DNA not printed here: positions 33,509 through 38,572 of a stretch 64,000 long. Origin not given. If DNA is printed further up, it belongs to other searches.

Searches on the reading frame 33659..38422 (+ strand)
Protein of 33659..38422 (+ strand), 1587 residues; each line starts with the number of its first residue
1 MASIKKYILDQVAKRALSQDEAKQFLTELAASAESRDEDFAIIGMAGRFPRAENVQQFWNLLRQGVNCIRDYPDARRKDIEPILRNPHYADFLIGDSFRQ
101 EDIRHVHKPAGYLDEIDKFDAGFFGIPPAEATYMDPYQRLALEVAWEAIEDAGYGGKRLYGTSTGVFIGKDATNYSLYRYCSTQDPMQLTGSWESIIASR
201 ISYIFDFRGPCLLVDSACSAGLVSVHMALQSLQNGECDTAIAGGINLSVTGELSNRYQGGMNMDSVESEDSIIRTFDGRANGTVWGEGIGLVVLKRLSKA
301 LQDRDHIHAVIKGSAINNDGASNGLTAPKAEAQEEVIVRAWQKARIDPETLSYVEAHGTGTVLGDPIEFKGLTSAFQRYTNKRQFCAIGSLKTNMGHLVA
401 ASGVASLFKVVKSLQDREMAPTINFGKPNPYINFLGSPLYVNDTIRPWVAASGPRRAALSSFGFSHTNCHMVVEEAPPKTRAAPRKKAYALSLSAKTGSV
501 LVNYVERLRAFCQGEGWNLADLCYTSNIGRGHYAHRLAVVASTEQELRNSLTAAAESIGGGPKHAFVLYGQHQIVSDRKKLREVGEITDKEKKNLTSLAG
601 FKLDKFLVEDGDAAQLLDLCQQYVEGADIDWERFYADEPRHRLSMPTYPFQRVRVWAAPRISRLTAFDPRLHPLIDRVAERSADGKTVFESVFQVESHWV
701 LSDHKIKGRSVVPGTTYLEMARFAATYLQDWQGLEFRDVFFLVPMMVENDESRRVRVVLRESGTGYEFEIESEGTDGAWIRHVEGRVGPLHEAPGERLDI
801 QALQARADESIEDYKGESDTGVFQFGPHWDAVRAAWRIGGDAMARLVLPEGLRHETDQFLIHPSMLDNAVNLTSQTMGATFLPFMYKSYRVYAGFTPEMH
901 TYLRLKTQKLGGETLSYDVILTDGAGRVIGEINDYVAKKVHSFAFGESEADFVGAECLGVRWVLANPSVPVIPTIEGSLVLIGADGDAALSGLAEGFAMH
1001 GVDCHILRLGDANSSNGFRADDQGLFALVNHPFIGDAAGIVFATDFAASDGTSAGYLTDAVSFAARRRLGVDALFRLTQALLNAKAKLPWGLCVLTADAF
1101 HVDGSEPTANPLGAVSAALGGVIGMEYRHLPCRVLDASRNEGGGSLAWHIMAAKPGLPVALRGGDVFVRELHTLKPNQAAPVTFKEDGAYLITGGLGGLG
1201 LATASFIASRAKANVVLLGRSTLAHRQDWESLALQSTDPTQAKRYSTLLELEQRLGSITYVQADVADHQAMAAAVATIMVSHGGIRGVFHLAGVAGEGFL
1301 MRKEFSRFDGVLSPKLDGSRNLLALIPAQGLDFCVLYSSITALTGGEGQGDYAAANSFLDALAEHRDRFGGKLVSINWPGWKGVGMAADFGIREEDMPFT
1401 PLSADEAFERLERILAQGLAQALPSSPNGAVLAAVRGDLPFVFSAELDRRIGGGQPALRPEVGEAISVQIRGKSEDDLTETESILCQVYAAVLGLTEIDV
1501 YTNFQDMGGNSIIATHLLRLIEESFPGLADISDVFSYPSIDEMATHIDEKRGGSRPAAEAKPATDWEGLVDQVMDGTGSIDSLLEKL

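Call 7: search_protein_families(library=pfam, proteins=[window:33659-38422:+], max_evalue=0.00001)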
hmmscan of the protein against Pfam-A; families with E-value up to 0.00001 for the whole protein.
window:33659-38422:+ (1587 aa): 10 families
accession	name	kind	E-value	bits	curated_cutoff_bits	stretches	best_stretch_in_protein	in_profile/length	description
PF00109.32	ketoacyl-synt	-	1.7e-68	231.4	20.8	1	38-300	2-252/252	Beta-ketoacyl synthase, N-terminal domain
PF08659.16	KR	-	2.4e-48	164.8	22.6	1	1188-1382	1-179/180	KR domain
PF02801.28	Ketoacyl-synt_C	-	4.9e-41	139.9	20.8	1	308-425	1-118/119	Beta-ketoacyl synthase, C-terminal domain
PF21089.3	PKS_DH_N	-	3e-22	78.9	27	1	672-772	1-102/103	Polyketide synthase dehydratase domain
PF22621.2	CurL-like_PKS_C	-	4.1e-17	62.3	27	1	490-551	2-64/64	CurL-like, PKS C-terminal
PF14765.12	PS-DH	-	4.5e-17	62.5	23.7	1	819-941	27-160/166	Polyketide synthase dehydratase N-terminal domain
PF22336.2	RhiE-like_linker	-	3.1e-14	53.1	27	1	493-555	2-64/67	RhiE-like, KS-MAT linker domain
PF00550.31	PP-binding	-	2.5e-09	37.7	20.8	1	1485-1547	3-67/67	Phosphopantetheine attachment site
PF16197.11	KAsynt_C_assoc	-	1.1e-08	35.8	33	1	428-529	1-102/111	Ketoacyl-synthetase C-terminal extension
PF00106.31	adh_short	-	6.6e-07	29.4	26.6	0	1237-1363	30-160/195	short chain dehydrogenase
